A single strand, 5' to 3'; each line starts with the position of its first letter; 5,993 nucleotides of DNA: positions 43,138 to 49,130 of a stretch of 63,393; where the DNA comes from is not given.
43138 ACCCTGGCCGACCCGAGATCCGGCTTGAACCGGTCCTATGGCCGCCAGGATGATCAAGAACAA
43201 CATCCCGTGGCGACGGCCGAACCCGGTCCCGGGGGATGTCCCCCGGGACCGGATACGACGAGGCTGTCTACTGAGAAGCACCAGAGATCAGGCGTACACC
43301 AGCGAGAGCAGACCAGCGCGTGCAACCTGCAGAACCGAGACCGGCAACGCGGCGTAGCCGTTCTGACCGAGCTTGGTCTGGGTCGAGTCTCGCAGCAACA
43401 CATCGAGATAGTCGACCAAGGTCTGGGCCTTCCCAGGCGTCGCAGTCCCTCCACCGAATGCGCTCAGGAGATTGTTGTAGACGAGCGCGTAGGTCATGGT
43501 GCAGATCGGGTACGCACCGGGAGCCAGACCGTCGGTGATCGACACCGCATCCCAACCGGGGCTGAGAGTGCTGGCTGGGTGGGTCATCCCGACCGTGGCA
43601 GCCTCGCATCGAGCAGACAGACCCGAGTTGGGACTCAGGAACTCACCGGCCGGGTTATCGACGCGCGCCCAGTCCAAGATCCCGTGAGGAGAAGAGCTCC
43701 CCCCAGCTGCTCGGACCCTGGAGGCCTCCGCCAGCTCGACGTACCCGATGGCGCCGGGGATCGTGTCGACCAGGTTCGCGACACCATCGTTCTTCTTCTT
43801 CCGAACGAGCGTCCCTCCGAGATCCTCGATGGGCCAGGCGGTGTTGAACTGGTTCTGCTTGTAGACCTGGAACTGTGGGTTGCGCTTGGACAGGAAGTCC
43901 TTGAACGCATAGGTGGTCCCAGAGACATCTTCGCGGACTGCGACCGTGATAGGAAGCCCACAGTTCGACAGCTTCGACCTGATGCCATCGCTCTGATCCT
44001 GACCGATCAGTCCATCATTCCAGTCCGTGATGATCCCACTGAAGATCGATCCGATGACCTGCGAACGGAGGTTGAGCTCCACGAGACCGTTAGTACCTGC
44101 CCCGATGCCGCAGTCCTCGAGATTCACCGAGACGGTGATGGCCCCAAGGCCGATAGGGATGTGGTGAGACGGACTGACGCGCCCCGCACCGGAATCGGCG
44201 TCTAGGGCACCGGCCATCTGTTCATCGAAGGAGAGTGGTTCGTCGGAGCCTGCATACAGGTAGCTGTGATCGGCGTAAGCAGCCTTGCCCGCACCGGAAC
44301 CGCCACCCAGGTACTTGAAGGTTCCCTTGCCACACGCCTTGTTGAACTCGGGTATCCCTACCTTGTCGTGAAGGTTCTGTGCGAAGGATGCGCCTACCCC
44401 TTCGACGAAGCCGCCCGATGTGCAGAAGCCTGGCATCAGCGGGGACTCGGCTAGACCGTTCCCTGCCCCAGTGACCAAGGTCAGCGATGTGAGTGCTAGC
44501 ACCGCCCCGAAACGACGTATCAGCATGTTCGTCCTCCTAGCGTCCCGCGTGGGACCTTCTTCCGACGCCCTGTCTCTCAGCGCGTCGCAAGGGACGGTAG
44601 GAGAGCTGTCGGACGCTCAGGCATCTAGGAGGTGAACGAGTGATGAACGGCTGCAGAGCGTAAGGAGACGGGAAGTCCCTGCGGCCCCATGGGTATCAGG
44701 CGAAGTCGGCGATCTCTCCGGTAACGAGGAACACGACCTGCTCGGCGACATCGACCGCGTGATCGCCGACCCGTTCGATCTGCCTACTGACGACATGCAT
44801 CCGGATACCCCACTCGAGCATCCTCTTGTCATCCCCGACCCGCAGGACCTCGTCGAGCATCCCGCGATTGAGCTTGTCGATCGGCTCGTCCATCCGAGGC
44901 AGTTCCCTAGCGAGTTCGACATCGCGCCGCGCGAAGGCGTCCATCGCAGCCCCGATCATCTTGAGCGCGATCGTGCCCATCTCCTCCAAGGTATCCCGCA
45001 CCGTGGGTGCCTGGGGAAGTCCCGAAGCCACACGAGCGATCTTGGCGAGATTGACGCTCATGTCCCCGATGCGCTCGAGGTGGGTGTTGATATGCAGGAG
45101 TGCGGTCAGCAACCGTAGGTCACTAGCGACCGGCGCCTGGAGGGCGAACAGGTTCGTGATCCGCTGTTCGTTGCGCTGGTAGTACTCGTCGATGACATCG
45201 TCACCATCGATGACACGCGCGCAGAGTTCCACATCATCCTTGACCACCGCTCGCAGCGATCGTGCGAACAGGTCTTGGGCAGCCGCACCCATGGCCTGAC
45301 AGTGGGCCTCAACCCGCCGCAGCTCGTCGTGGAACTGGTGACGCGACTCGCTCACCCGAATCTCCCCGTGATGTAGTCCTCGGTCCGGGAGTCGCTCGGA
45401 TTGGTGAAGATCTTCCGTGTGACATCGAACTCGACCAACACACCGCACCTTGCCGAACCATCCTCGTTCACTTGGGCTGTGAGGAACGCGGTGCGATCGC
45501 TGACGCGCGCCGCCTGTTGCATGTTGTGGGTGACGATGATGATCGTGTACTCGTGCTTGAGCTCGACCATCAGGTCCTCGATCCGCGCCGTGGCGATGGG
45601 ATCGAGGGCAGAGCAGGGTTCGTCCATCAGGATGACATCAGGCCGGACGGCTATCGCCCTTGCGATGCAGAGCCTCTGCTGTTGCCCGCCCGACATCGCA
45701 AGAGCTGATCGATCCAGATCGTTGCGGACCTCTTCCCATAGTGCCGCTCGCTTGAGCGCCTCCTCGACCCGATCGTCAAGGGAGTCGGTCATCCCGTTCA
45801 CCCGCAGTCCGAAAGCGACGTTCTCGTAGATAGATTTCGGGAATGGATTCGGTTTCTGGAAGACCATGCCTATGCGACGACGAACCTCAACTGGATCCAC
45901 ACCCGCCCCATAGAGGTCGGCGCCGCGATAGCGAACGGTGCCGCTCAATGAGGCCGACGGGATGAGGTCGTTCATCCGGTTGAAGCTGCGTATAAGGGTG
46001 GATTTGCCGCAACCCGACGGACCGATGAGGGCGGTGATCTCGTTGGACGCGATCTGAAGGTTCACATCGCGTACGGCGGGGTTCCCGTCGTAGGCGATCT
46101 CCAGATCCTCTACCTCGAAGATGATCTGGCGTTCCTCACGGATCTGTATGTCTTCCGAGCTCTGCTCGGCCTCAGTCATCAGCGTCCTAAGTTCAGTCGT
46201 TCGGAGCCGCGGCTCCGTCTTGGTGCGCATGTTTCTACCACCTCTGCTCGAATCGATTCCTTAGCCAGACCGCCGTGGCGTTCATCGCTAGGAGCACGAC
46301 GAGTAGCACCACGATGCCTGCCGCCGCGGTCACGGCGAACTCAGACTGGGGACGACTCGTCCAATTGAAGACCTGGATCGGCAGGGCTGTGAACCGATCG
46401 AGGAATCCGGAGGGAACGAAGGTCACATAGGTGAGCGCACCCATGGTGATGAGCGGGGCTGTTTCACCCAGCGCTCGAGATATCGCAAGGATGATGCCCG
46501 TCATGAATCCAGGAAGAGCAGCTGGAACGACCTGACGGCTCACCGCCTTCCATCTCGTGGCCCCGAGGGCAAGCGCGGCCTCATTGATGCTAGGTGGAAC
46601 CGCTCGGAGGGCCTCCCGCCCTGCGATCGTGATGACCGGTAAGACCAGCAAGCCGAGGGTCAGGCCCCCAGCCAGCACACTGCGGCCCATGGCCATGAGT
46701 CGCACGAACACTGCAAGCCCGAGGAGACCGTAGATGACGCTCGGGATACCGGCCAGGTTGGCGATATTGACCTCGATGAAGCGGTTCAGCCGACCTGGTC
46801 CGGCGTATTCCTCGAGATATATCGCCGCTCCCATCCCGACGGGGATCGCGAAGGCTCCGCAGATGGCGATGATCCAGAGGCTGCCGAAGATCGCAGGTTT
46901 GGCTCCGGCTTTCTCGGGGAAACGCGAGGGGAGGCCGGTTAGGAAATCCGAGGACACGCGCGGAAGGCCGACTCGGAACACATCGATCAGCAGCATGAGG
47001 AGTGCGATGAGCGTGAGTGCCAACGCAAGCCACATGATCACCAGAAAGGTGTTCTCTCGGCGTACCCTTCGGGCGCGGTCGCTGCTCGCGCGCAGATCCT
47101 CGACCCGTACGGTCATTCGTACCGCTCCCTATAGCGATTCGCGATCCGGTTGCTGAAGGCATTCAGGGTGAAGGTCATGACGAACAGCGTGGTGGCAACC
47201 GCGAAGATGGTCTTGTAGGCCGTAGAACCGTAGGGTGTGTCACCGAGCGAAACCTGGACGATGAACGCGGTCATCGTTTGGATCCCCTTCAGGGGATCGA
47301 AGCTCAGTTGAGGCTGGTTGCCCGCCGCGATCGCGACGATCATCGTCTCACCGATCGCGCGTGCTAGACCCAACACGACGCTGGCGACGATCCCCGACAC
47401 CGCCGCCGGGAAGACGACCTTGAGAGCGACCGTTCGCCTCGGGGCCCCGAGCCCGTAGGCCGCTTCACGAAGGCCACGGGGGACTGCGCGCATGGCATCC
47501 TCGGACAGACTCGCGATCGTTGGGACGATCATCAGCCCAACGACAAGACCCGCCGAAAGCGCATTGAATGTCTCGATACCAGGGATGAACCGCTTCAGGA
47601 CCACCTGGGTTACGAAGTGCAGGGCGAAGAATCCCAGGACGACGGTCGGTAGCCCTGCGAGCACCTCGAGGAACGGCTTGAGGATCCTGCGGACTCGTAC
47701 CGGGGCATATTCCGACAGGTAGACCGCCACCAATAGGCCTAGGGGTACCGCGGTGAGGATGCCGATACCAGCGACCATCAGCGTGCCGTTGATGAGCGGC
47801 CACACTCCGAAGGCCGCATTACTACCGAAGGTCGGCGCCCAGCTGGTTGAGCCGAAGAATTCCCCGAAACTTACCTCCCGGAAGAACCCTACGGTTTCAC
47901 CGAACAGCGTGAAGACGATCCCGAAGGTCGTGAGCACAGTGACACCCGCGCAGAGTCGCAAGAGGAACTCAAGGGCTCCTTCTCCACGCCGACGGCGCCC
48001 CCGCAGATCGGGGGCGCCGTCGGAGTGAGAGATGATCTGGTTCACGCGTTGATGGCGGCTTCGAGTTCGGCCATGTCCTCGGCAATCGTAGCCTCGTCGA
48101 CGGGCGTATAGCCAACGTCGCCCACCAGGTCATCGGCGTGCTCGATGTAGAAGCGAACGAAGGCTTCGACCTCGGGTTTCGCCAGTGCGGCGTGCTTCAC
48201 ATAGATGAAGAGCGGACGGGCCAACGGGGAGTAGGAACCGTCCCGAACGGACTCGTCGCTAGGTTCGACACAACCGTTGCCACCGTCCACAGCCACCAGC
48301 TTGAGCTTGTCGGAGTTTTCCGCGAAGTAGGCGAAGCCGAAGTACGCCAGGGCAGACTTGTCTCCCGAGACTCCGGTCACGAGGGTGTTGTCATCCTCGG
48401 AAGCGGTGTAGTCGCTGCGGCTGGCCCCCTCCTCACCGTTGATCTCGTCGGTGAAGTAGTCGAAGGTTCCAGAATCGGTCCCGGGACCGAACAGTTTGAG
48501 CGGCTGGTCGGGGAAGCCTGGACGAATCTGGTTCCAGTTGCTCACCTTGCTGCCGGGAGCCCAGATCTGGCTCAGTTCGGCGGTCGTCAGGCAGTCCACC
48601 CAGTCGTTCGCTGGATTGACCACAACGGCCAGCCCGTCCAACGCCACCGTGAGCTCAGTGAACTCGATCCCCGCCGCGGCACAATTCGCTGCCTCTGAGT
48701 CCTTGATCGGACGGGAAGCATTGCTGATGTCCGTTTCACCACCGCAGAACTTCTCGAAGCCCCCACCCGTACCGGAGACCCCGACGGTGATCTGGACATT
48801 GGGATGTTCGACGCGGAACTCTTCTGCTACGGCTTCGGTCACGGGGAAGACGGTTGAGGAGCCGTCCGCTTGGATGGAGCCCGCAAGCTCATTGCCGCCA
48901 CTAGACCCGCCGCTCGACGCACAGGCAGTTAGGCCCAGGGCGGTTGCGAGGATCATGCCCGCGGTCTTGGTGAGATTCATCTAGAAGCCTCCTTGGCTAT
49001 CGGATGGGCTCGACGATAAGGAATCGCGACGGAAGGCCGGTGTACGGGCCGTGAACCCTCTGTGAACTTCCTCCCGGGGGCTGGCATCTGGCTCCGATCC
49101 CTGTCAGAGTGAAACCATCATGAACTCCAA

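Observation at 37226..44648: PHO-box-preceded operon: PstS paralogue, giant beta-propeller surface protein and a divergent FtsH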

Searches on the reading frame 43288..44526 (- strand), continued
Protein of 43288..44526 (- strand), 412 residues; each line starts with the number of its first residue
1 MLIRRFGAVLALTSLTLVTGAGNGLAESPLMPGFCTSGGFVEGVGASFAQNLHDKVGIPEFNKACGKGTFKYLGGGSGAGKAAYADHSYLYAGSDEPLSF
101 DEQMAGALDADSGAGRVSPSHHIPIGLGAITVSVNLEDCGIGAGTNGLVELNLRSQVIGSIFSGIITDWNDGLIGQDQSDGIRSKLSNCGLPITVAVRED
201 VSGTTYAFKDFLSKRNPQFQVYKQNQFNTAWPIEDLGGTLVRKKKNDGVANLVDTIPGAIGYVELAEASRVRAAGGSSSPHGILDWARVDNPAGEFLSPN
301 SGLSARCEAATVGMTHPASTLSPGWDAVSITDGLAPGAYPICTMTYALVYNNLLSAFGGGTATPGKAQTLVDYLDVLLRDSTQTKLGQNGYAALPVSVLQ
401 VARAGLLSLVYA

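Call 29: find_encoding_contigs(protein=P0039, flank=10000, max_places=2)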
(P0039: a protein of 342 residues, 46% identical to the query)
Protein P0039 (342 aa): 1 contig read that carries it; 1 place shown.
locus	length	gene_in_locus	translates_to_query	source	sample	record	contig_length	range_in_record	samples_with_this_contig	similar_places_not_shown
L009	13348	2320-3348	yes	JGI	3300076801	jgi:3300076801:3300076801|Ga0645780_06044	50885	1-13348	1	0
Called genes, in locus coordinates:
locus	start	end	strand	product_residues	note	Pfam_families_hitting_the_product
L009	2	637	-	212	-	?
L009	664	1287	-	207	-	PF12849:PBP_like_2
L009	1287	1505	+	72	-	-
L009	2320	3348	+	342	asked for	PF12849:PBP_like_2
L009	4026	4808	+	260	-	-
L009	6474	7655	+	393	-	-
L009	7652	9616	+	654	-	PF00004:AAA, PF06068:TIP49 (weak), PF23902:AAA_lid_PRS2_C (weak), PF17862:AAA_lid_3, PF01434:Peptidase_M41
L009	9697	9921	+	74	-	-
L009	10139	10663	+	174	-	PF25084:LbH_EIF2B (faint), PF25087:GMPPB_C, PF00132:Hexapep (weak)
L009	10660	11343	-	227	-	PF00072:Response_reg, PF00486:Trans_reg_C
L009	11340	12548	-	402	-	PF08448:PAS_4 (weak), PF13188:PAS_8 (faint), PF00512:HisKA, PF13581:HATPase_c_2 (weak), PF02518:HATPase_c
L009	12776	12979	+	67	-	PF07311:Dodecin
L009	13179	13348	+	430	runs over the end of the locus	PF08309:LVIVD (faint)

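Call 32: search_solved_structures(query=window:43288-44526:-, show_alignments=3, max_evalue=0.00001)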
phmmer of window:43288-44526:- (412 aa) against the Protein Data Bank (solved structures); distinct sequences matched with E-value up to 0.00001: 18.
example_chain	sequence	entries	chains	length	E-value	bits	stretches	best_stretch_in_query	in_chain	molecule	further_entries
8ods_A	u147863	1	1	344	9.2e-15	57.7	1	36-305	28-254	Phosphate-binding protein PstS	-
5wnn_A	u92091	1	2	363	1.2e-13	54.1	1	39-270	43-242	Phosphate-binding protein PstS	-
35yt_A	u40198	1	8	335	3.8e-13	52.4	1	40-273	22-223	Phosphate-binding protein PstS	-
9k3s_E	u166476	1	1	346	8.2e-13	51.3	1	40-270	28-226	Phosphate-binding protein PstS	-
1ixh_A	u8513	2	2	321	1.2e-12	50.7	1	42-270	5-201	PHOSPHATE-BINDING PROTEIN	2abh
9k3x_E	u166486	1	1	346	1.5e-12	50.4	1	40-270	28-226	Phosphate-binding protein PstS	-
1a54_A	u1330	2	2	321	3.1e-12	49.4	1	42-270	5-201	Phosphate-binding protein PstS | PHOSPHATE-BINDING PROTEIN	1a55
1ixi_A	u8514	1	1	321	4.8e-12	48.8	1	43-270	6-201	PHOSPHATE-BINDING PROTEIN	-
1quk_A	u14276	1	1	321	5.9e-12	48.5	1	42-270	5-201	PHOSPHATE-BINDING PROTEIN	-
2z22_X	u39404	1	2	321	6.9e-12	48.2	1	42-270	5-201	Periplasmic phosphate-binding protein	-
1a40_A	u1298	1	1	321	7e-12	48.2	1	42-268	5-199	PHOSPHATE-BINDING PERIPLASMIC PROTEIN PRECURSOR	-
1ixg_A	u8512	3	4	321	9e-12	47.9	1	42-270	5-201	PHOSPHATE-BINDING PROTEIN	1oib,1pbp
1qul_A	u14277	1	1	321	9.2e-12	47.8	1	42-270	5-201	PHOSPHATE-BINDING PROTEIN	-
1qui_A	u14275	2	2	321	1.3e-11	47.3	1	42-270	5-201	PHOSPHATE-BINDING PROTEIN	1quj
7dm1_B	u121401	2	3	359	1.3e-11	47.3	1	127-404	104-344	Phosphate-binding protein PstS 1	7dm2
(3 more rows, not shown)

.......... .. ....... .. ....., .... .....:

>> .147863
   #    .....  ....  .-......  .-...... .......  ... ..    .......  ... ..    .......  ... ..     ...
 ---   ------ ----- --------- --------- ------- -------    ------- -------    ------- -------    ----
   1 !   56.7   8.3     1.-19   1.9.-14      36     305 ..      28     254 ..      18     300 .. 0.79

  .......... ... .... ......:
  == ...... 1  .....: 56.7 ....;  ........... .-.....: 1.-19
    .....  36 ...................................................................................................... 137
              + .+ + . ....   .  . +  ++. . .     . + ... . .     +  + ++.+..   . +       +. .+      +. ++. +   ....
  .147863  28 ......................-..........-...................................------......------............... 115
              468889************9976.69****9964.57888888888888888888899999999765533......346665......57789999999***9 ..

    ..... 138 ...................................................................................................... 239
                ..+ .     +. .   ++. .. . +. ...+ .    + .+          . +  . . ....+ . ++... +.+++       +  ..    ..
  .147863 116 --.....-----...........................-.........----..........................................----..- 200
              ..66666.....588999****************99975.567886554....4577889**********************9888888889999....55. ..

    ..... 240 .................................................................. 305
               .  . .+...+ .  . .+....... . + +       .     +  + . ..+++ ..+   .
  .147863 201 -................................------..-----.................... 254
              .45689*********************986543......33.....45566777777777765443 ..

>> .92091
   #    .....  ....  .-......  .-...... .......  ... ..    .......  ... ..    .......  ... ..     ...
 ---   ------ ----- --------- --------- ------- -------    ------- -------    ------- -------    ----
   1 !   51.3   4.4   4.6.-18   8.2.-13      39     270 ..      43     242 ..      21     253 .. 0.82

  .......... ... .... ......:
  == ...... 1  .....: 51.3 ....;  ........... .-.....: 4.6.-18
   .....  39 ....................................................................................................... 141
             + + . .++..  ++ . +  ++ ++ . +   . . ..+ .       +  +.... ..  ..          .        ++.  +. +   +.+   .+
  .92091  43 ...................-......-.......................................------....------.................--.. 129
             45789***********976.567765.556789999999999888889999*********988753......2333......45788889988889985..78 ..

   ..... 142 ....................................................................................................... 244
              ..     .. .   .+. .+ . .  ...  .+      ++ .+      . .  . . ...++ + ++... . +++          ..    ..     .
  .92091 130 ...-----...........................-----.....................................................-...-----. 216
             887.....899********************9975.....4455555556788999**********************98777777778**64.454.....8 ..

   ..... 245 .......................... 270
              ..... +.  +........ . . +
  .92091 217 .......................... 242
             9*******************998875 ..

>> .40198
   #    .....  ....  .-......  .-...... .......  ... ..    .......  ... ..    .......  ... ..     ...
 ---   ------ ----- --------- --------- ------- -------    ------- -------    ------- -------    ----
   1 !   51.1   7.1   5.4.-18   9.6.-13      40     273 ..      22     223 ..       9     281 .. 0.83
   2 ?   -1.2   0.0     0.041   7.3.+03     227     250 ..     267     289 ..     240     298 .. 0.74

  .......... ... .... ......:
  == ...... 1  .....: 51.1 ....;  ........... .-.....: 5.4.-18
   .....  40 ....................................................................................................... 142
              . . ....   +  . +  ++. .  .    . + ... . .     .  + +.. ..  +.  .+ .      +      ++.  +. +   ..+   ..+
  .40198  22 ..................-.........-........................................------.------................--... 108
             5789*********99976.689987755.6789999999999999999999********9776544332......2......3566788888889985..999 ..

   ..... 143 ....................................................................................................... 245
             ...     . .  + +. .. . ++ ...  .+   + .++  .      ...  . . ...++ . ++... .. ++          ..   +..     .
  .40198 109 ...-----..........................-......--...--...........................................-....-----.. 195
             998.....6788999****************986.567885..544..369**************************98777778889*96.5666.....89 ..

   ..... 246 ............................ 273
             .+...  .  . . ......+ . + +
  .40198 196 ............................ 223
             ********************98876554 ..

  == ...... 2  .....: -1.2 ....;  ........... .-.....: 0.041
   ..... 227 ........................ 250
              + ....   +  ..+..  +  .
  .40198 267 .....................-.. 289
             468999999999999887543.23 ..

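Call 42: search_protein_families(library=pfam, proteins=[L006:17512-18018:+, L006:15384-17399:+], max_evalue=0.01)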
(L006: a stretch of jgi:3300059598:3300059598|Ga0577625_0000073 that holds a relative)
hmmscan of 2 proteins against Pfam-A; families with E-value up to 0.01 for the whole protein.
L006:17512-18018:+ (168 aa): 0 families

L006:15384-17399:+ (671 aa): 14 families
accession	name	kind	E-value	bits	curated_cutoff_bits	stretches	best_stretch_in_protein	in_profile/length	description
PF01434.24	Peptidase_M41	-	6.4e-52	176.6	29.9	1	442-625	2-186/191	Peptidase family M41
PF00004.35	AAA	-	3.2e-45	154.2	21.2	1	228-359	1-129/131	ATPase family associated with various cellular activities (AAA)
PF17862.7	AAA_lid_3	-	8.7e-11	41.6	27.2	1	383-427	1-45/45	AAA+ lid domain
PF06068.19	TIP49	-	5e-06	26.4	23.8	1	222-262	47-89/347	TIP49 P-loop domain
PF07728.20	AAA_5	-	1.6e-05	25.4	22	1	227-344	1-132/139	AAA domain (dynein-related subfamily)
PF13238.12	AAA_18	-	9.4e-05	23.3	29.4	0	228-251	1-24/128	AAA domain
PF13191.12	AAA_16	-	0.0002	22.3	32.6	1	224-248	23-47/167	AAA ATPase domain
PF13521.12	AAA_28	-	0.0014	19.3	27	1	228-266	2-40/164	AAA domain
PF13401.12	AAA_22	-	0.0015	19.2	27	0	228-249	8-29/130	AAA domain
PF05496.18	RuvB_N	-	0.0015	18.7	27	1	226-260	34-68/159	Holliday junction DNA helicase RuvB P-loop domain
PF13671.12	AAA_33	-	0.0021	18.8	27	0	228-278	2-50/143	AAA domain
PF13207.12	AAA_17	-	0.0037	18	27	0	231-282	1-51/136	AAA domain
PF13173.12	AAA_14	-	0.0049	17.3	27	0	227-294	4-72/129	AAA domain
PF23902.1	AAA_lid_PRS2_C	-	0.0065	17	34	0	366-433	3-71/73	PRS2 AAA+ lid C-terminal domain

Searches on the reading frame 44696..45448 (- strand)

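Call 3: search_protein_families(library=pfam, proteins=[window:44696-45448:-])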
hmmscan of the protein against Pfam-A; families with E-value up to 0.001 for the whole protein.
window:44696-45448:- (250 aa): 1 family
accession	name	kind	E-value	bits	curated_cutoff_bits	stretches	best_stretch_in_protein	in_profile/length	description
PF01895.24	PhoU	-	8.8e-38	129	23.5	2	53-137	4-88/89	PhoU domain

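Call 6: search_protein_families(library=ncbifam, proteins=[window:44696-45448:-], max_evalue=0.01)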
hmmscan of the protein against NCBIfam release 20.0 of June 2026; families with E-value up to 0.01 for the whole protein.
window:44696-45448:- (250 aa): 2 families
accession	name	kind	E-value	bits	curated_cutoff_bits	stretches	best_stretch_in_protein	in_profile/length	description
TIGR02135.1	phoU_full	equivalog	5.6e-51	173.1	130.25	1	38-246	2-211/212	phosphate signaling complex protein PhoU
NF008332.0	PRK11115.1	equivalog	5.8e-31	107.8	342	1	38-245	13-220/239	phosphate signaling complex protein PhoU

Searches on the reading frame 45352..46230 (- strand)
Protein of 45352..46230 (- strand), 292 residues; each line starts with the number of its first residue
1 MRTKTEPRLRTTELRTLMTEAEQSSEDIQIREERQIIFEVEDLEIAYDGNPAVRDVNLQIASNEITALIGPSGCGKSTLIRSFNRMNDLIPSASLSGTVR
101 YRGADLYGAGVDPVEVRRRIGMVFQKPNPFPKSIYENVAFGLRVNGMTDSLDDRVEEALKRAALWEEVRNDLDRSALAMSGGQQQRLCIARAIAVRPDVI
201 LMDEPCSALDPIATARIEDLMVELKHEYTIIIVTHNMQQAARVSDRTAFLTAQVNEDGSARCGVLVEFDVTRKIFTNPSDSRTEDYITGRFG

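Call 3: search_protein_families(library=pfam, proteins=[window:45352-46230:-])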
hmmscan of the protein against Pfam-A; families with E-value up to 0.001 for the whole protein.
window:45352-46230:- (292 aa): 6 families
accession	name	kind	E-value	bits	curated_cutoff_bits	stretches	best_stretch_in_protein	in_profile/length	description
PF00005.33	ABC_tran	-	3.6e-31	109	25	1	54-206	2-136/137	ABC transporter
PF13304.12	AAA_21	-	1.7e-13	51.7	27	1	135-237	193-300/304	AAA domain, putative AbiEii toxin, Type IV TA system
PF02463.25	SMC_N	-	2e-07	31.1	40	1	62-245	23-206/220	RecF/RecN/SMC N terminal domain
PF13401.12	AAA_22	-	2.2e-05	25.2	27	1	64-164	6-71/130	AAA domain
PF03193.22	RsgA_GTPase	-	0.00018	21.8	30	1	40-85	84-128/174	RsgA GTPase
PF13555.12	AAA_29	-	0.00059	20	27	0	57-80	16-39/61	P-loop containing region of AAA domain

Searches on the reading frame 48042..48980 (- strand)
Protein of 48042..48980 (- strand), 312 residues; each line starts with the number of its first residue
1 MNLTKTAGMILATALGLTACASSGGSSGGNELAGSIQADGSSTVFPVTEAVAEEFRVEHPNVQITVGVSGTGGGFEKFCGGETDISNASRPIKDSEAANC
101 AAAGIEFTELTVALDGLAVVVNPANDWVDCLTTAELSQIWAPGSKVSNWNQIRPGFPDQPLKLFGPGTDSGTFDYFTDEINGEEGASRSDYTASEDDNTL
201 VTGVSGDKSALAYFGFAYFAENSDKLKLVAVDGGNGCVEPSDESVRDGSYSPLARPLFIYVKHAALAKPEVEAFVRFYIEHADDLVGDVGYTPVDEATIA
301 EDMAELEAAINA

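Call 3: search_protein_families(library=pfam, proteins=[window:48042-48980:-])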
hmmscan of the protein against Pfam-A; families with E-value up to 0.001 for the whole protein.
window:48042-48980:- (312 aa): 2 families
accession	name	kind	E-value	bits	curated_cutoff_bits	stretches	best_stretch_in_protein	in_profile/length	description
PF12849.12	PBP_like_2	-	6.9e-41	141.2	27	1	27-279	3-264/267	PBP superfamily domain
PF12727.12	PBP_like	-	4.7e-16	58.9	27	1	52-277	1-191/193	PBP superfamily domain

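Call 6: search_protein_families(library=ncbifam, proteins=[window:48042-48980:-], max_evalue=0.01)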
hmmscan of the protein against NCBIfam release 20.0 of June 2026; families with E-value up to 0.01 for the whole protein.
window:48042-48980:- (312 aa): 2 families
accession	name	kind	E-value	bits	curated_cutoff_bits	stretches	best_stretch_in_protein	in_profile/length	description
TIGR02136.1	ptsS_2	subfamily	4.4e-92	308.4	206.6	1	8-293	13-294/295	phosphate ABC transporter substrate-binding protein PstS family protein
TIGR00975.1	3a0107s03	equivalog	2.7e-09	36.6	205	1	36-245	1-225/315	phosphate ABC transporter substrate-binding protein PstS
